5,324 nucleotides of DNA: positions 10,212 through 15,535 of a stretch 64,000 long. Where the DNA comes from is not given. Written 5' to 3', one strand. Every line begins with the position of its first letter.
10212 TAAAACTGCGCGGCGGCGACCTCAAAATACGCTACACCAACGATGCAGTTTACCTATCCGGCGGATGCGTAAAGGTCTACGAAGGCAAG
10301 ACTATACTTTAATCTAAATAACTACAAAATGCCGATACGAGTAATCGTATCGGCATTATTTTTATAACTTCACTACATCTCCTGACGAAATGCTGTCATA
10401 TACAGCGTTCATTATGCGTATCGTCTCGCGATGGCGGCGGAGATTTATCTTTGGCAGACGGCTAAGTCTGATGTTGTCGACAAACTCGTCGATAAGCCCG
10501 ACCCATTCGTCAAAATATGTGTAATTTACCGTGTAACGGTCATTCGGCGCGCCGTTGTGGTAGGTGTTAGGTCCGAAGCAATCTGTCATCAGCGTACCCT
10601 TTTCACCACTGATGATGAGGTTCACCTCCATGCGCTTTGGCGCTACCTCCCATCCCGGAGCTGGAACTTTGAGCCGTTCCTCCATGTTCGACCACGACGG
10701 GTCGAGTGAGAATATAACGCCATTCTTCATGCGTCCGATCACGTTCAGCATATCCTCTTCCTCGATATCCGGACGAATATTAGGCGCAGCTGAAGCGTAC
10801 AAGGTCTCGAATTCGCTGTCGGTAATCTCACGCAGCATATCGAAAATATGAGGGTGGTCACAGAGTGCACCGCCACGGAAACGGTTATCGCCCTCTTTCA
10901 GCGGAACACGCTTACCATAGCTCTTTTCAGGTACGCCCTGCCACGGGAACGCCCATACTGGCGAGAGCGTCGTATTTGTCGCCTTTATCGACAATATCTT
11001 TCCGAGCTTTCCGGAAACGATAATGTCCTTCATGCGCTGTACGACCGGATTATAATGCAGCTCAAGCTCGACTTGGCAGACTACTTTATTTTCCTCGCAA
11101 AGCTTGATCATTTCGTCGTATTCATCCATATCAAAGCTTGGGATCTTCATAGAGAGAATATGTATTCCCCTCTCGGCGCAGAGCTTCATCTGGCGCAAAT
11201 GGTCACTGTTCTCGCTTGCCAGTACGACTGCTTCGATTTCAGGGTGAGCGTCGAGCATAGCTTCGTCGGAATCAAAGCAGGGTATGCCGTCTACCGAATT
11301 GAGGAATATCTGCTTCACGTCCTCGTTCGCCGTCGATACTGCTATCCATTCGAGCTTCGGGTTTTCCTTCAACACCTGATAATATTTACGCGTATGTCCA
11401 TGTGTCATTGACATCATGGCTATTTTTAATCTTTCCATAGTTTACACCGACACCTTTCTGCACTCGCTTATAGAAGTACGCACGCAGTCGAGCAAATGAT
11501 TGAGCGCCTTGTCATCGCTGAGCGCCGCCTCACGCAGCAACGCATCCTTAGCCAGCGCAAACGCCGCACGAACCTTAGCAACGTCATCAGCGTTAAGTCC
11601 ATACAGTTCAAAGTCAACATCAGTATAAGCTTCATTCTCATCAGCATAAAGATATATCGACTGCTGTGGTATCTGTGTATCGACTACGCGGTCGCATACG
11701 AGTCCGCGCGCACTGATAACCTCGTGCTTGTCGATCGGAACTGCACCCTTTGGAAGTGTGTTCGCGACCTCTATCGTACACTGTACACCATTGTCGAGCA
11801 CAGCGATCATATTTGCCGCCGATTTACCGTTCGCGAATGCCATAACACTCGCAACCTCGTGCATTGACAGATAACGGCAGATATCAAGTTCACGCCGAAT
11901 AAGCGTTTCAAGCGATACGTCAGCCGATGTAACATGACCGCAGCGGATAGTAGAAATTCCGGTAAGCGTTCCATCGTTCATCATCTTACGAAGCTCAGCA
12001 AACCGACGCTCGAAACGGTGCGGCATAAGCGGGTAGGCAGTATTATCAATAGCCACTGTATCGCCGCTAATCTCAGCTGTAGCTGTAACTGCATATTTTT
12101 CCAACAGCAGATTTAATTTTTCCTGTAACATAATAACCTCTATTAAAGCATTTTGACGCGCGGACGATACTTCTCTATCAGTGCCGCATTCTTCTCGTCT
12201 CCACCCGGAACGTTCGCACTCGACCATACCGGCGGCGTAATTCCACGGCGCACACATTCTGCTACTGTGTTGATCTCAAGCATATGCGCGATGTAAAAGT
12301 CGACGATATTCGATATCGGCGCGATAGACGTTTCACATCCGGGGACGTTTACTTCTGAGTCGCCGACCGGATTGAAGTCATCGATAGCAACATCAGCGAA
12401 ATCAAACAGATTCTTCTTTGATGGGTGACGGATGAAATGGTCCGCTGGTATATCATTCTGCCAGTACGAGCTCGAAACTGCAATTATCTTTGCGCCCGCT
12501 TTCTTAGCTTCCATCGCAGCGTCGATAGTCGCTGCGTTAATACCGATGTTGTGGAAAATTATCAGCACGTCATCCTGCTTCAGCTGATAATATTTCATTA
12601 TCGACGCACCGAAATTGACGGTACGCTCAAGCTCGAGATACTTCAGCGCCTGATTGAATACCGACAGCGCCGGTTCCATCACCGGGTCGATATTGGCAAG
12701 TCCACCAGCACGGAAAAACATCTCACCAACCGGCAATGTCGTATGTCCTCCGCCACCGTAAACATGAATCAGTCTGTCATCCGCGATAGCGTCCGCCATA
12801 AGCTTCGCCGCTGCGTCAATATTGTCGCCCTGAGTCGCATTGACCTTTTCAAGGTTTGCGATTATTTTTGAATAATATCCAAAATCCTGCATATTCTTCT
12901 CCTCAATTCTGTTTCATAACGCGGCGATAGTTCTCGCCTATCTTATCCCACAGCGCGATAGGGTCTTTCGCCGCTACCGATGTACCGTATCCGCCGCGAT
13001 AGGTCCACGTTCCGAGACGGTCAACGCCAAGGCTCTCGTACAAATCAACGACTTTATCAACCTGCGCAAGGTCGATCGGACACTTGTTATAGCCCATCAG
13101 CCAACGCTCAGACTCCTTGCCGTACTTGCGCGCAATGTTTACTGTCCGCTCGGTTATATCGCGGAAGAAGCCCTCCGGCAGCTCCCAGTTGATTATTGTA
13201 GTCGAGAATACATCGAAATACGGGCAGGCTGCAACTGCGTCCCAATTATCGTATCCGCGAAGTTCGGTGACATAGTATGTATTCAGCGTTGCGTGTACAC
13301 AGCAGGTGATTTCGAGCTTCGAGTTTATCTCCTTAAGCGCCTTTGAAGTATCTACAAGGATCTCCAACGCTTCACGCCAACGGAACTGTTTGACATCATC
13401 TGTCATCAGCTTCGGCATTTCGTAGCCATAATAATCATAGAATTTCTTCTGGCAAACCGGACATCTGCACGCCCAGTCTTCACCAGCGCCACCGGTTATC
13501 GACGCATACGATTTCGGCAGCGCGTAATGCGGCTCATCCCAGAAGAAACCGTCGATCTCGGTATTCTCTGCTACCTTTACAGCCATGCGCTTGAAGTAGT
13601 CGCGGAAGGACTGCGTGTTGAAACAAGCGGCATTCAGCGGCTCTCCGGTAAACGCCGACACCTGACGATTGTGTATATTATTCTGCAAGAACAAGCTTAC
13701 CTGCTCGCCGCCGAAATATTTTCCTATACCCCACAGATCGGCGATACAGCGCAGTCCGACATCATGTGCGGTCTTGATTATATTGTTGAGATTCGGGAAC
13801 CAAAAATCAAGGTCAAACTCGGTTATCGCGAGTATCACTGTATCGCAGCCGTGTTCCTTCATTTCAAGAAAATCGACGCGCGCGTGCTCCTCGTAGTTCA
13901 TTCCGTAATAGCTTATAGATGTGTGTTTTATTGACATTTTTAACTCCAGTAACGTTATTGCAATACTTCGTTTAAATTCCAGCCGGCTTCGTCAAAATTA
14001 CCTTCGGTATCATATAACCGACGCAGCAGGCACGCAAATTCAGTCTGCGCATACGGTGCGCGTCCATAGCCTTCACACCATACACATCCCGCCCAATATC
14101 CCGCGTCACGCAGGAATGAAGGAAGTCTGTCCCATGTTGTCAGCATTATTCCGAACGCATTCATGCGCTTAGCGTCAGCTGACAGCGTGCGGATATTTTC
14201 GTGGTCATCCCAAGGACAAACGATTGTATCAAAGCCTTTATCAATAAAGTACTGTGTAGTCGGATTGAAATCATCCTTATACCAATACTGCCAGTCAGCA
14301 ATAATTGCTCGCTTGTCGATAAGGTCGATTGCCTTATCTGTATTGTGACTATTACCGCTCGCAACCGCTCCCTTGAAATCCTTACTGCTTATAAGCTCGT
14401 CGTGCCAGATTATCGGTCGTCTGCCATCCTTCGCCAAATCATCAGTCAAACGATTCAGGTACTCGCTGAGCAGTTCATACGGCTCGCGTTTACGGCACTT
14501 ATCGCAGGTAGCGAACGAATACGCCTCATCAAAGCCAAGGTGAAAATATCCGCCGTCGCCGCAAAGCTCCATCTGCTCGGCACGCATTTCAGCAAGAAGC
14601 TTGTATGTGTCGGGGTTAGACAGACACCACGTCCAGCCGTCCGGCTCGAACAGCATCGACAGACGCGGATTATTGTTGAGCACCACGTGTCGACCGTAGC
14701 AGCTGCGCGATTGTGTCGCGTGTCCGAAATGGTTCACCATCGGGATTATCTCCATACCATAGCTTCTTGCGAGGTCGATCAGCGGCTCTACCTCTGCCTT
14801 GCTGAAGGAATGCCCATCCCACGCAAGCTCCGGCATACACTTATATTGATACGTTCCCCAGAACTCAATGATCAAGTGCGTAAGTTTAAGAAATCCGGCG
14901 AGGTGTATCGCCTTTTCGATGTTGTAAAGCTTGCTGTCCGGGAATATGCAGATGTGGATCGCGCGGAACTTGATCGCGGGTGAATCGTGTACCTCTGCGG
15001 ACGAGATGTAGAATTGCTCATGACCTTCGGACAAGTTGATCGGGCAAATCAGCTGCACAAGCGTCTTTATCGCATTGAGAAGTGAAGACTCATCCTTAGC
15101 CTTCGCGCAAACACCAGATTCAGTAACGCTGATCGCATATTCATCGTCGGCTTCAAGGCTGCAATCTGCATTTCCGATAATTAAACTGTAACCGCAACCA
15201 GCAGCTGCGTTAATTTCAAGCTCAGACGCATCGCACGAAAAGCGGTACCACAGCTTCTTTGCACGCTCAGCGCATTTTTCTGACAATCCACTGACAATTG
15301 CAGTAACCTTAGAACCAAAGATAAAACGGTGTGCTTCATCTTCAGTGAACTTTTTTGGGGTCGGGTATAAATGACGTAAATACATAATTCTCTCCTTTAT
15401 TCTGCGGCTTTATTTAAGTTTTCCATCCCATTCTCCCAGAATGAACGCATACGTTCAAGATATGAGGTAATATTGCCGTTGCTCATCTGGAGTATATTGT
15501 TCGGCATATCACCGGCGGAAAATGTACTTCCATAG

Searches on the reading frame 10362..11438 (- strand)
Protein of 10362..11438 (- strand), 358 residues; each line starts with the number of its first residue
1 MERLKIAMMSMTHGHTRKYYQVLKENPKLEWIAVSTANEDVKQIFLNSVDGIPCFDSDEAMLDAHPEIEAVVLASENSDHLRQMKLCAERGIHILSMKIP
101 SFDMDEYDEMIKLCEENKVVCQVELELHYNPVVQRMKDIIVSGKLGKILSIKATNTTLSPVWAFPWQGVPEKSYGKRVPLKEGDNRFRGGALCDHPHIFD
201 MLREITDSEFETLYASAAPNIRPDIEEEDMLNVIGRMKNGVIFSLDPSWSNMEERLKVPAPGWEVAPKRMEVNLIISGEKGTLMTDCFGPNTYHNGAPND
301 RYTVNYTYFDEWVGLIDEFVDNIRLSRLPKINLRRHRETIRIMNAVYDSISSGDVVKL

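Call 7: search_protein_families(library=pfam, proteins=[window:10362-11438:-], max_evalue=0.001)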
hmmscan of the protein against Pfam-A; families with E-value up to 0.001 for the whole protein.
window:10362-11438:- (358 aa): 4 families
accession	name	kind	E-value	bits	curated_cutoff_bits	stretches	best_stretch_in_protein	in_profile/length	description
PF22725.1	GFO_IDH_MocA_C3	-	8.1e-14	52.1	27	1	133-283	1-123/124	GFO/IDH/MocA C-terminal domain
PF01408.29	GFO_IDH_MocA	-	1.4e-09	39.1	24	1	17-124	13-119/120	Oxidoreductase family, NAD-binding Rossmann fold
PF02894.22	GFO_IDH_MocA_C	-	7.5e-08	32.9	22.9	1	138-358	2-218/218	Oxidoreductase family, C-terminal alpha/beta domain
PF22685.1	Gal80p_C-like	-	2.7e-05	24.8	29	1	131-237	1-98/152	Gal80p, C-terminal domain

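Call 76: search_protein_families(library=ncbifam, proteins=[window:10362-11438:-], max_evalue=0.001)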
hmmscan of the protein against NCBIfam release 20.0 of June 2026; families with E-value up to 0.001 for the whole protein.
window:10362-11438:- (358 aa): 7 families
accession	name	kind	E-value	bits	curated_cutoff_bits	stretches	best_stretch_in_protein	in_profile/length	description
TIGR04380.1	myo_inos_iolG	equivalog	5.4e-18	65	355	1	25-357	22-330/330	inositol 2-dehydrogenase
NF040723.1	UDP-GlcNAcDh_Arch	equivalog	4.2e-11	42.9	450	1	9-154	9-147/302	UDP-N-acetylglucosamine 3-dehydrogenase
NF041392.1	XylDh_Gfo6_Halo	equivalog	1.1e-10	40.8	350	1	64-156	79-171/350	D-xylose 1-dehydrogenase Gfo6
NF058563.1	BT_2159_fam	equivalog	6.5e-10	38.5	650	1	16-154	12-149/350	disaccharide 3-dehydrogenase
NF052479.1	LevoglcsnDh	equivalog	4.8e-07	28.8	650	1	64-155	70-161/386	levoglucosan dehydrogenase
NF058561.1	BT_2158_fam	equivalog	6.8e-05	21.6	750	0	61-190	89-214/487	glycoside 3-dehydrogenase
NF007574.0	PRK10206.1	equivalog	0.00041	19.5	352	1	55-159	53-157/345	oxidoreductase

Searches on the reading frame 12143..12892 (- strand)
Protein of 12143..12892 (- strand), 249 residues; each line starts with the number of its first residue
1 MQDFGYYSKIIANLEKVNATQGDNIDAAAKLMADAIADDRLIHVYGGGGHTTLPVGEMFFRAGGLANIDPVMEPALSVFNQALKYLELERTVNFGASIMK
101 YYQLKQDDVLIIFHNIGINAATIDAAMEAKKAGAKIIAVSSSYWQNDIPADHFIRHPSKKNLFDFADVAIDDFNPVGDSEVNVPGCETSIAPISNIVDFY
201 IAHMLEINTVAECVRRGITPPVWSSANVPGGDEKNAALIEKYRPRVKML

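Call 7: search_protein_families(library=pfam, proteins=[window:12143-12892:-], max_evalue=0.001)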
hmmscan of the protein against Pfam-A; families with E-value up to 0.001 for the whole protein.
window:12143-12892:- (249 aa): 2 families
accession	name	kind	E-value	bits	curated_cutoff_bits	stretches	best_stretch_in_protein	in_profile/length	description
PF13580.11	SIS_2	-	1.7e-37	129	27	1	6-141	2-138/138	SIS domain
PF10740.15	DUF2529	-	0.00016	21.7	22.3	0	14-46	13-45/169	Domain of unknown function (DUF2529)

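Call 76: search_protein_families(library=ncbifam, proteins=[window:12143-12892:-], max_evalue=0.001)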
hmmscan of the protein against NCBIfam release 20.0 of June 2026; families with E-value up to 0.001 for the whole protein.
window:12143-12892:- (249 aa): 3 families
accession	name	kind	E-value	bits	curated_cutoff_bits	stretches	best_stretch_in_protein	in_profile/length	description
NF002805.0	PRK02947.1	subfamily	1.4e-69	234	135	1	6-248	7-245/247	sugar isomerase domain-containing protein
NF008458.0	PRK11337.1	equivalog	0.00081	18.4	378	0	103-143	185-225/293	MurR/RpiR family transcriptional regulator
NF040776.2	AlsR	equivalog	0.00096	18.2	400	0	98-145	168-215/279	transcriptional repressor AlsR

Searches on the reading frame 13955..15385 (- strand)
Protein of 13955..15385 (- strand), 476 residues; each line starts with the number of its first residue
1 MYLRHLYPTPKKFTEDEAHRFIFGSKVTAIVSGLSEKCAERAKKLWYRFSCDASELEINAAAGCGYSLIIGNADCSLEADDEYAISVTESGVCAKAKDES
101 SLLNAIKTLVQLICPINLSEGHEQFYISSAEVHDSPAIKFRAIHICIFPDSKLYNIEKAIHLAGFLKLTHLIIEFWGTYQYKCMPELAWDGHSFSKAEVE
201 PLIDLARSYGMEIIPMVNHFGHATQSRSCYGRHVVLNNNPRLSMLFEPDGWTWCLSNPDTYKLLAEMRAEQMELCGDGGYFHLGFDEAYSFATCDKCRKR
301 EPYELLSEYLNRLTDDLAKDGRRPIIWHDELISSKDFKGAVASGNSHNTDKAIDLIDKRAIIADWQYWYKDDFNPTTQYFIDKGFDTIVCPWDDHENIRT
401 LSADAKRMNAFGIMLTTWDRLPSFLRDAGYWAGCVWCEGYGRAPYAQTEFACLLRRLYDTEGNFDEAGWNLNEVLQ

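Call 7: search_protein_families(library=pfam, proteins=[window:13955-15385:-], max_evalue=0.001)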
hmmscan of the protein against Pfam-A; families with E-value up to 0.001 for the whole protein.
window:13955-15385:- (476 aa): 2 families
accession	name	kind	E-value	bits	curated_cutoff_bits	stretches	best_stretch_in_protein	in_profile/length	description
PF00728.28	Glyco_hydro_20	-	9.9e-14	51.9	22.3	1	190-391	72-261/348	Glycosyl hydrolase family 20, catalytic domain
PF02838.20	Glyco_hydro_20b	-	0.00013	23.2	26.1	1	6-116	4-111/124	Glycosyl hydrolase family 20, domain 2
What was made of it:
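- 13955..15385 (-): GH20-like glycosidase (476 aa), 11 nt downstream of the accessory SBP gene. It is a possible partner enzyme in this genome. I did not check its localisation. Call 7 (Glyco_hydro_20, E 1e-13).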

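Call 76: search_protein_families(library=ncbifam, proteins=[window:13955-15385:-], max_evalue=0.001)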
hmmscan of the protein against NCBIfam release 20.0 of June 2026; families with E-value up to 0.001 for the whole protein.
window:13955-15385:- (476 aa): 0 families
